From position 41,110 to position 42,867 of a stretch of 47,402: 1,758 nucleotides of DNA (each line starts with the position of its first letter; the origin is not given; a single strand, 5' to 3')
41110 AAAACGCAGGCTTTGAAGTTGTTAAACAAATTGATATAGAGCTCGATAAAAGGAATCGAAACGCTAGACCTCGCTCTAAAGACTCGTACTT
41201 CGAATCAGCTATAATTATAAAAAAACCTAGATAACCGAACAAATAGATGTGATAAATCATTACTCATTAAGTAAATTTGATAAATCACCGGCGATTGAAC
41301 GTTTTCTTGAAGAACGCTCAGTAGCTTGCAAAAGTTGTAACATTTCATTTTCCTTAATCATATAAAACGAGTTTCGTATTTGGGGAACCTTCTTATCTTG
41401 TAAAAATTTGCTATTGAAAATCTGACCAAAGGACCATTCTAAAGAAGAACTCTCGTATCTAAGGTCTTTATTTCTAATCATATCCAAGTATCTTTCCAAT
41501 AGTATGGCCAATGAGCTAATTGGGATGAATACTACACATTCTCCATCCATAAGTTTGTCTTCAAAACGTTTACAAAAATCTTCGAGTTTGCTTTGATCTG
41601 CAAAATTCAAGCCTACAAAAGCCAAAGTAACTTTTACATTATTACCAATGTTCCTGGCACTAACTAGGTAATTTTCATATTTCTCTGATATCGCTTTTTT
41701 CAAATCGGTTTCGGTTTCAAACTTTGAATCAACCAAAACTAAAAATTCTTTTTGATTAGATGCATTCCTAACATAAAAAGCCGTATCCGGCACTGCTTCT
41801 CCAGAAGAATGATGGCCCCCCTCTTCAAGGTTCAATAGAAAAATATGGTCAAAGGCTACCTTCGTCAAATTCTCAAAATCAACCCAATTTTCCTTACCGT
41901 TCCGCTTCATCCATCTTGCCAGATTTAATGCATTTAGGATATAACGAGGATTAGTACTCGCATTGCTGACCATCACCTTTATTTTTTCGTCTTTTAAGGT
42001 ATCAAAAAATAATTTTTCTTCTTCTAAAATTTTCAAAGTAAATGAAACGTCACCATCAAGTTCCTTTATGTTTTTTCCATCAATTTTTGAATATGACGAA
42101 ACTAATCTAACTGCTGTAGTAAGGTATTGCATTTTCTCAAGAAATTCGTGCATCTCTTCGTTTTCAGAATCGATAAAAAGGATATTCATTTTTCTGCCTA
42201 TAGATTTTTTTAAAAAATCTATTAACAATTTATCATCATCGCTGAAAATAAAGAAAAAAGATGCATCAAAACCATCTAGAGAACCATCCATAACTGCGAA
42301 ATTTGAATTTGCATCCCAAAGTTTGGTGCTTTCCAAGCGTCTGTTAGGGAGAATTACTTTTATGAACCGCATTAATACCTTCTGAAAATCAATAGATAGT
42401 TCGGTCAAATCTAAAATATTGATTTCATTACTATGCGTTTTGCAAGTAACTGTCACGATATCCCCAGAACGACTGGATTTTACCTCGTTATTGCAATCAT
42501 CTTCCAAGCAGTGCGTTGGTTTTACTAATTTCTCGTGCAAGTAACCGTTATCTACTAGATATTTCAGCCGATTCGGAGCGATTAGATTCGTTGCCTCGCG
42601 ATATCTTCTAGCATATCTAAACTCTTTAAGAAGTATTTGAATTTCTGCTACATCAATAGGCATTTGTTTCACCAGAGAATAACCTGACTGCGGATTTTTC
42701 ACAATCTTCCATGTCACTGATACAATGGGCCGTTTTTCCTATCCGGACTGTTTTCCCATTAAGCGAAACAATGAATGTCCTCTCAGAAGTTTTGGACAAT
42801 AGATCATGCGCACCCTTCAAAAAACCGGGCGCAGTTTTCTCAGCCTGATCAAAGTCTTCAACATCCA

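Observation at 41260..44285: Uncharacterised three-gene cluster (membrane/coiled-coil protein, 398-aa ORFan, 485-aa wHTH/Cys-His/PD-DxK protein): candidate novel defence system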

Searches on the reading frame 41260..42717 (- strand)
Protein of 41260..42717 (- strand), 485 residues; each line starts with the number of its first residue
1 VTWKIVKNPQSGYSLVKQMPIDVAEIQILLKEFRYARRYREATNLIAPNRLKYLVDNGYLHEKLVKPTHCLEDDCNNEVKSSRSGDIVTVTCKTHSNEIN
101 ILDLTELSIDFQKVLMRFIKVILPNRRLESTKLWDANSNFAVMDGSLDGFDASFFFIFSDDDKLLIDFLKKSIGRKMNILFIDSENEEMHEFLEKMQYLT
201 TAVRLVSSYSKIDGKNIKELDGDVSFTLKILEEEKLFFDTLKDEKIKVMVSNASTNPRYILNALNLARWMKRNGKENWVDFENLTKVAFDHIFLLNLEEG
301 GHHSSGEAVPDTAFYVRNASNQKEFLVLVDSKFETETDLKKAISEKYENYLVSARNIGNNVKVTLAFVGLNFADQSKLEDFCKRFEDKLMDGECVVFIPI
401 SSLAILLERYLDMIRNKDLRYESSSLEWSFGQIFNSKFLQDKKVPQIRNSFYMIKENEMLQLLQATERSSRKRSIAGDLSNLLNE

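Call 3: search_protein_families(library=pfam, proteins=[window:41260-42717:-], max_evalue=1)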
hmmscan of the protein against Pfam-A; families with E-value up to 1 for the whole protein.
window:41260-42717:- (485 aa): 3 families
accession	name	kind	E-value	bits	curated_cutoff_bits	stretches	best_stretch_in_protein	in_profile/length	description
PF08849.17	BrxA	-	0.027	14.6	23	1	126-208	60-139/184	BrxA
PF10213.14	MRP-S28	-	0.096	13.6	22.3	1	318-356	41-79/127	Mitochondrial ribosomal subunit protein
PF08343.15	RNR_N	-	0.36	11.3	29.4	0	49-66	46-63/82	Ribonucleotide reductase N-terminal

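Call 4: search_protein_families(library=padloc, proteins=[window:41260-42717:-], max_evalue=1)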
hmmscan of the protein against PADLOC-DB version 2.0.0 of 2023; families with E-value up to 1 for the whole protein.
window:41260-42717:- (485 aa): 0 families

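Call 5: search_protein_families(library=ncbifam, proteins=[window:41260-42717:-], max_evalue=1)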
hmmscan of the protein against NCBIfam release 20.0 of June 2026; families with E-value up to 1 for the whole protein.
window:41260-42717:- (485 aa): 2 families
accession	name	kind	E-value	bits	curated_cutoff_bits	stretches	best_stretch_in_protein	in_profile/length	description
TIGR01990.1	bPGM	equivalog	0.031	14.2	189.4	1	229-270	89-130/187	beta-phosphoglucomutase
TIGR02009.1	PGMB-YQAB-SF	subfamily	0.14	12.4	153.35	1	228-270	88-130/186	beta-phosphoglucomutase family hydrolase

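Call 6: search_protein_families(library=phrogs, proteins=[window:41260-42717:-], max_evalue=1)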
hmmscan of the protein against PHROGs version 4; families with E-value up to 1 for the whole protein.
window:41260-42717:- (485 aa): 3 families
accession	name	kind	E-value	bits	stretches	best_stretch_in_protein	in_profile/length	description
phrog_8708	-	unknown function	0.065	13.8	1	343-429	33-117/202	-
phrog_33425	-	unknown function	0.11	13.6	1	148-176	26-55/56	-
phrog_8996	-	unknown function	0.2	12.6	0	75-104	29-58/70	-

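Call 7: search_solved_structures(query=window:41260-42717:-, max_evalue=10)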
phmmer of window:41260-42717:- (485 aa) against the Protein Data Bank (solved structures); distinct sequences matched with E-value up to 10: 8.
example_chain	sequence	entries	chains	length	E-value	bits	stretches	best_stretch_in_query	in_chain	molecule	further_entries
6ehp_E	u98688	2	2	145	0.14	14.5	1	158-242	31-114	Ragulator complex protein LAMTOR1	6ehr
6u62_D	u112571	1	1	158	0.16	14.4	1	158-242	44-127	Ragulator complex protein LAMTOR1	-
6b9x_A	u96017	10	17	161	0.16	14.3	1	158-242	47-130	Ragulator complex protein LAMTOR1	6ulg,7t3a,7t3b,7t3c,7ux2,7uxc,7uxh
6nzd_A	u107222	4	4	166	0.18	14.2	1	158-242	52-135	Ragulator complex protein LAMTOR1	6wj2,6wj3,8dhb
5x6u_E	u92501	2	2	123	0.32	13.3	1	159-242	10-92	Ragulator complex protein LAMTOR1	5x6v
9jm5_B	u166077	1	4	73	1.1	11.6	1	375-418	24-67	LRO-C4-13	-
5y3a_A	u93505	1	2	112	1.1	11.6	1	163-242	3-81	Ragulator complex protein LAMTOR1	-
6a4k_L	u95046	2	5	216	2.3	10.5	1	293-338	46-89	immunoglobulin Fab light chain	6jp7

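Call 9: find_homologous_proteins(query=window:41260-42717:-, max_evalue=0.001)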
Query window:41260-42717:- (485 aa): 1 proteins with E <= 0.001 among 8000 candidates.
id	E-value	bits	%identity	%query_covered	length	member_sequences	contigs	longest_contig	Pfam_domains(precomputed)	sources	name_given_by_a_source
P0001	0.0e+0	1027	100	96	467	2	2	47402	-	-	-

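Call 23: find_related_loci(query=window:41260-42663:-, collection=genome_contigs, flank=10000)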
Query window:41260-42663:- (467 aa) in genome_contigs; peptide patterns used: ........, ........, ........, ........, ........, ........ (x = any residue, [..] = any of these).
46 stretches matched a pattern, but none encodes a relative of the query by tblastn (E <= 1e-3).

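Call 24: find_related_loci(query=window:41260-42663:-, collection=viral_contigs, flank=10000)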
Query window:41260-42663:- (467 aa) in viral_contigs; peptide patterns used: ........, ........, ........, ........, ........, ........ (x = any residue, [..] = any of these).
1 stretches matched a pattern, but none encodes a relative of the query by tblastn (E <= 1e-3).

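Call 25: predict_structure(protein=window:41260-42663:-)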
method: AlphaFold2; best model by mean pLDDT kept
length: 467 residues; sequences in the alignment: 1
mean_pLDDT: 36.1   pTM: 0.22
mean pLDDT of the five models: 36.1, 35.7, 31.6, 29.7, 28.4
residues with pLDDT >= 90: 0; 70-90: 0; 50-70: 27; < 50: 440
segments of 3 or more residues with pLDDT < 50: 1-149, 151-322, 324-360, 370-440, 450-457, 465-467
pLDDT, mean of each block of 10 residues (from residue 1): 27 30 26 32 25 25 24 27 35 36 31 33 38 40 48 41 43 42 29 24 28 32 31 33 43 43 42 29 25 29 33 40 48 41 41 40 53 42 35 42 37 39 35 39 53 47 49
secondary structure, 60 per line:
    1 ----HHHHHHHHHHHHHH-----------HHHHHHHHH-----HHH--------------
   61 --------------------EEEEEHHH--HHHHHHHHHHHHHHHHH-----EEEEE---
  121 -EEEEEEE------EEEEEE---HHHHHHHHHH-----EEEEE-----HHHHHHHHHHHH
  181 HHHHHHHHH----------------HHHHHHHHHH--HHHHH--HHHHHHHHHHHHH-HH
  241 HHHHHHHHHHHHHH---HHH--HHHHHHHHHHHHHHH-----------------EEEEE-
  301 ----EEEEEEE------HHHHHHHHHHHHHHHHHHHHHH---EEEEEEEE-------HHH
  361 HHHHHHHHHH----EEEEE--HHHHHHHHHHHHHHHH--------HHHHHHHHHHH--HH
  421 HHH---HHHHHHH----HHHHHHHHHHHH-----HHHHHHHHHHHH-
elements in order: H5-18 H30-38 E81-85 H91-107 E113-117 E122-128 E135-140 H144-153 E159-163 H169-189 H206-215 H218-222 H225-237 H239-254 H263-277 E295-299 E305-311 H318-339 E343-350 H358-370 E375-379 H382-397 H406-416 H419-423 H427-433 H438-449 H455-466
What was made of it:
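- Tried and rejected: Single-sequence AF2 of gene B. Unusable, pLDDT 36 (call 25).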

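Call 33: search_dna_similar(query=window:41260-42663:-, collection=plasmids, mode=protein, max_evalue=1)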
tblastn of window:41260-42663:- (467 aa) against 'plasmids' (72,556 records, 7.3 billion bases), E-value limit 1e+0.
Records with a match: 7; places in all: 7; records where one place covers at least 80% of the query: 2.
Best place of each record, by identity: <60% 7.
By first word of the organism name: Haloterrigena 2; Halomarina 1; Halobacterium 1; Natronosalvus 1; Halorussus 1; Natrinema 1.
By predicted mobility (MOB-suite, as given by PLSDB): non-mobilizable 7.
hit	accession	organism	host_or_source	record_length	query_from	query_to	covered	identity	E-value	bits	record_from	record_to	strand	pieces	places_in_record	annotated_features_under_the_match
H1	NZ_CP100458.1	Halomarina sp. BND7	cell culture,sediment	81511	36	444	88%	22.5%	2e-9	68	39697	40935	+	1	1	hypothetical protein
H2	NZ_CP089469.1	Halobacterium noricense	cell culture,sediment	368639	41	452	88%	20.6%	8e-10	69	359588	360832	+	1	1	hypothetical protein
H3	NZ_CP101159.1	Natronosalvus amylolyticus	cell culture,sediment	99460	157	440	61%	25.0%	3e-9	67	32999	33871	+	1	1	hypothetical protein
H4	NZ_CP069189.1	Haloterrigena salifodinae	Salt Microbe,Salt Mine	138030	231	431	43%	23.1%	1e-2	46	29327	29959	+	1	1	hypothetical protein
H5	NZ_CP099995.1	Halorussus salilacus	cell culture,Substrate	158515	213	389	38%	26.2%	2e-1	42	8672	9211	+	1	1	hypothetical protein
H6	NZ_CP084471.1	Natrinema salinisoli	cell culture,saline soil sediment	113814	235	417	39%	22.8%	2e-6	59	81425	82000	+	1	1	hypothetical protein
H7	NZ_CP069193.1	Haloterrigena salifodinae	Salt Microbe,Salt Mine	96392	238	333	21%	32.4%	1e-3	50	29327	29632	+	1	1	hypothetical protein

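Call 35: get_annotated_region(hit=H1, flank=7000)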
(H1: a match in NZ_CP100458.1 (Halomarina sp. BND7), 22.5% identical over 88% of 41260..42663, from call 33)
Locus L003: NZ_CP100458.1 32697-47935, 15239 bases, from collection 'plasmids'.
description: Halomarina sp. BND7 plasmid unnamed4, complete sequence
organism: Halomarina sp. BND7 (NCBI taxid 2961599)
taxonomy: Archaea; Euryarchaeota; Halobacteria; Halobacteriales; Haloarculaceae; Halomarina; Halomarina sp. BND7
host: -; source: cell culture,sediment; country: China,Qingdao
typing (MOB-suite, as given by PLSDB): non-mobilizable
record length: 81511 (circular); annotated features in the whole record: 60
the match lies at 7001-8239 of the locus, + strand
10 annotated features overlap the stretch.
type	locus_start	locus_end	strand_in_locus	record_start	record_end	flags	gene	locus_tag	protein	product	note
CDS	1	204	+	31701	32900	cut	-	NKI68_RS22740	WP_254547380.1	DUF6361 family protein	-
CDS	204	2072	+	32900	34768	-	-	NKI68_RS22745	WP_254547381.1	phospholipase D family protein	-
CDS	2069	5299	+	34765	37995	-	-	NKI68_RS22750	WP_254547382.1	DEAD/DEAH box helicase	-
CDS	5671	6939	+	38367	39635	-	-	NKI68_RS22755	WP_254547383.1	hypothetical protein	-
CDS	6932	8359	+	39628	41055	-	-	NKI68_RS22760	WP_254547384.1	hypothetical protein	-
CDS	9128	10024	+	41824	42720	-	-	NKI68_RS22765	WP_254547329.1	DNA-binding protein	-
CDS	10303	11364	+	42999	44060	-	-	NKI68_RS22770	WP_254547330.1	hypothetical protein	-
CDS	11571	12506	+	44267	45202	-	-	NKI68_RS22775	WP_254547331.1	transcription initiation factor IIB family protein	-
CDS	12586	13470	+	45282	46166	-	-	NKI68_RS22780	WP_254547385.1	hypothetical protein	-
CDS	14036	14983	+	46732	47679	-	-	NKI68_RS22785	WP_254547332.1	hypothetical protein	-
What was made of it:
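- PLD plus helicase plus DUF6361 (call 35);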

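Call 36: get_annotated_region(hit=H2, flank=7000)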
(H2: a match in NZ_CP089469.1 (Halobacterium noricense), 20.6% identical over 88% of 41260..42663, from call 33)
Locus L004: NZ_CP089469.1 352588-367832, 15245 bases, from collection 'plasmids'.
description: Halobacterium noricense strain JCM 15102 plasmid unnamed1, complete sequence
organism: Halobacterium noricense (NCBI taxid 223182)
taxonomy: Archaea; Euryarchaeota; Halobacteria; Halobacteriales; Halobacteriaceae; Halobacterium; Halobacterium noricense
host: -; source: cell culture,sediment; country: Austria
typing (MOB-suite, as given by PLSDB): non-mobilizable; mating-pair formation MPF_T
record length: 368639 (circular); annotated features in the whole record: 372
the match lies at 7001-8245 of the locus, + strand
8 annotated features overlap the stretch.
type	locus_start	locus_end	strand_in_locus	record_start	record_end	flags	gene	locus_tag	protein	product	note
CDS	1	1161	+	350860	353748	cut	-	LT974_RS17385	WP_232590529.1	DUF1156 domain-containing protein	-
CDS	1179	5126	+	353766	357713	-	-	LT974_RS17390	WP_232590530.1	helicase-related protein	-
CDS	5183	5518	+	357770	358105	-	-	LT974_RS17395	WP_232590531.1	hypothetical protein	-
CDS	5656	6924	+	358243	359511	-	-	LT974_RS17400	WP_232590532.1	hypothetical protein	-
CDS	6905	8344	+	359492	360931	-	-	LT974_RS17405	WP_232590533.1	hypothetical protein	-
CDS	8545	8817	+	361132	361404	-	-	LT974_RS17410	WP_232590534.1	hypothetical protein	-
CDS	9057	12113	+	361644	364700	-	-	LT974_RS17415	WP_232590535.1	PD-(D/E)XK nuclease family protein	-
CDS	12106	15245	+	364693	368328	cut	-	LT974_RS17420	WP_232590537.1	UvrD-helicase domain-containing protein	-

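Call 37: get_annotated_region(hit=H3, flank=7000)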
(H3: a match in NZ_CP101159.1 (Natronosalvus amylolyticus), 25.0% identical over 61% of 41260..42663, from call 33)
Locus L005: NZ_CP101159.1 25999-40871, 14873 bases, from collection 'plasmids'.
description: Natronosalvus amylolyticus strain WLHSJ1 plasmid unnamed3, complete sequence
organism: Natronosalvus amylolyticus (NCBI taxid 2961994)
taxonomy: Archaea; Euryarchaeota; Halobacteria; Halobacteriales; Natrialbaceae; Natronosalvus; Natronosalvus amylolyticus
host: -; source: cell culture,sediment; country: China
typing (MOB-suite, as given by PLSDB): non-mobilizable
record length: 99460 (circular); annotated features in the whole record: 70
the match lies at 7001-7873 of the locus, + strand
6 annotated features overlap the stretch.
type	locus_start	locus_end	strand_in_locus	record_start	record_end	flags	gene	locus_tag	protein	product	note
CDS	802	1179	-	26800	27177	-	-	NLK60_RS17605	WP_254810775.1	hypothetical protein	-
CDS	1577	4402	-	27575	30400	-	-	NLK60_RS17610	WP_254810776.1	DEAD/DEAH box helicase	-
CDS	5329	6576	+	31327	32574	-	-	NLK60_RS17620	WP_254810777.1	hypothetical protein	-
CDS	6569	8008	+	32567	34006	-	-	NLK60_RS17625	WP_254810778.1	hypothetical protein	-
CDS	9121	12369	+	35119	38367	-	-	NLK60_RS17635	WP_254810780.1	DNA methyltransferase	GO:0006306 - DNA methylation [Evidence IEA]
CDS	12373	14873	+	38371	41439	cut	-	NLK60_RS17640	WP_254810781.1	DEAD/DEAH box helicase family protein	-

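Call 42: search_protein_representatives(protein=window:41260-42663:-)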
Query: 467 residues. Proteins with E-value up to 0.001 (for the whole library): 36; up to 1e-10: 22; up to 1e-30: 2. The best 36 are listed.
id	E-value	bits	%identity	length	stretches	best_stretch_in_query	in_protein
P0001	0.0e+00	1026.7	100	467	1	1-467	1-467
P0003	3.0e-33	132.1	25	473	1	29-452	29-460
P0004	2.5e-29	119.2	28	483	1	22-426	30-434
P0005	4.0e-20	88.9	25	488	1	20-426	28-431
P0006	2.9e-19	86.0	26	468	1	38-452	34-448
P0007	1.1e-18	84.2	26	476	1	60-427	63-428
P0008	1.3e-18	83.9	31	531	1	201-421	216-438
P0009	2.7e-18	82.8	26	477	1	22-445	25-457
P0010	5.4e-18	81.9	25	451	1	28-456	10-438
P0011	1.2e-16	77.4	25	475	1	37-430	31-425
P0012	1.5e-16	77.1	28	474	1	220-438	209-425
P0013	1.8e-15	73.5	25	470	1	10-410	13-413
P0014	4.9e-14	68.8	25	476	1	32-446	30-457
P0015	1.4e-13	67.3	23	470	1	49-426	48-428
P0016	7.5e-13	64.9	27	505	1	119-439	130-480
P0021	9.6e-12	61.3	31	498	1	154-406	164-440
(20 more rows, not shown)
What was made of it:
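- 41260..42663 (-): Gene B (467 aa from ATG 42663; 485 aa if GTG 42717 is used): predicted DNA endonuclease. Domains: winged helix (about residues 1-46), zinc ribbon (49-91), alpha/beta domain (93-190), helical domain (196-274), FokI/BspD6I-like PD-(D/E)xK domain (about 294-400), C-terminal helices. The family comprises 36 clusters at 50% identity (call 42).
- Tried and rejected: Exhaustive HMMER and tblastn found the families (calls 33, 42).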

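Call 44: search_solved_structures(query=A5, max_evalue=10, show_alignments=2)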
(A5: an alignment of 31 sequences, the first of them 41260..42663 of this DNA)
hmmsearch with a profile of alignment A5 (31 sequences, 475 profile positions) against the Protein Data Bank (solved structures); distinct sequences matched with E-value up to 10: 4.
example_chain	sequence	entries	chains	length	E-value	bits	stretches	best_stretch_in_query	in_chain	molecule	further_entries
3wfi_A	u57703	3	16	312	0.2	13.5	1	111-178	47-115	2-dehydropantoate 2-reductase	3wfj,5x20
8uu4_b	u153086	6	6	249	0.32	12.8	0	286-317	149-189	Small ribosomal subunit protein uS2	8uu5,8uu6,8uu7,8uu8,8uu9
7nhn_c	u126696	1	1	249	0.63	11.8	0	286-317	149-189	30S ribosomal protein S2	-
1zzp_A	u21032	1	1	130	0.74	11.6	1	160-220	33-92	Proto-oncogene tyrosine-protein kinase ABL1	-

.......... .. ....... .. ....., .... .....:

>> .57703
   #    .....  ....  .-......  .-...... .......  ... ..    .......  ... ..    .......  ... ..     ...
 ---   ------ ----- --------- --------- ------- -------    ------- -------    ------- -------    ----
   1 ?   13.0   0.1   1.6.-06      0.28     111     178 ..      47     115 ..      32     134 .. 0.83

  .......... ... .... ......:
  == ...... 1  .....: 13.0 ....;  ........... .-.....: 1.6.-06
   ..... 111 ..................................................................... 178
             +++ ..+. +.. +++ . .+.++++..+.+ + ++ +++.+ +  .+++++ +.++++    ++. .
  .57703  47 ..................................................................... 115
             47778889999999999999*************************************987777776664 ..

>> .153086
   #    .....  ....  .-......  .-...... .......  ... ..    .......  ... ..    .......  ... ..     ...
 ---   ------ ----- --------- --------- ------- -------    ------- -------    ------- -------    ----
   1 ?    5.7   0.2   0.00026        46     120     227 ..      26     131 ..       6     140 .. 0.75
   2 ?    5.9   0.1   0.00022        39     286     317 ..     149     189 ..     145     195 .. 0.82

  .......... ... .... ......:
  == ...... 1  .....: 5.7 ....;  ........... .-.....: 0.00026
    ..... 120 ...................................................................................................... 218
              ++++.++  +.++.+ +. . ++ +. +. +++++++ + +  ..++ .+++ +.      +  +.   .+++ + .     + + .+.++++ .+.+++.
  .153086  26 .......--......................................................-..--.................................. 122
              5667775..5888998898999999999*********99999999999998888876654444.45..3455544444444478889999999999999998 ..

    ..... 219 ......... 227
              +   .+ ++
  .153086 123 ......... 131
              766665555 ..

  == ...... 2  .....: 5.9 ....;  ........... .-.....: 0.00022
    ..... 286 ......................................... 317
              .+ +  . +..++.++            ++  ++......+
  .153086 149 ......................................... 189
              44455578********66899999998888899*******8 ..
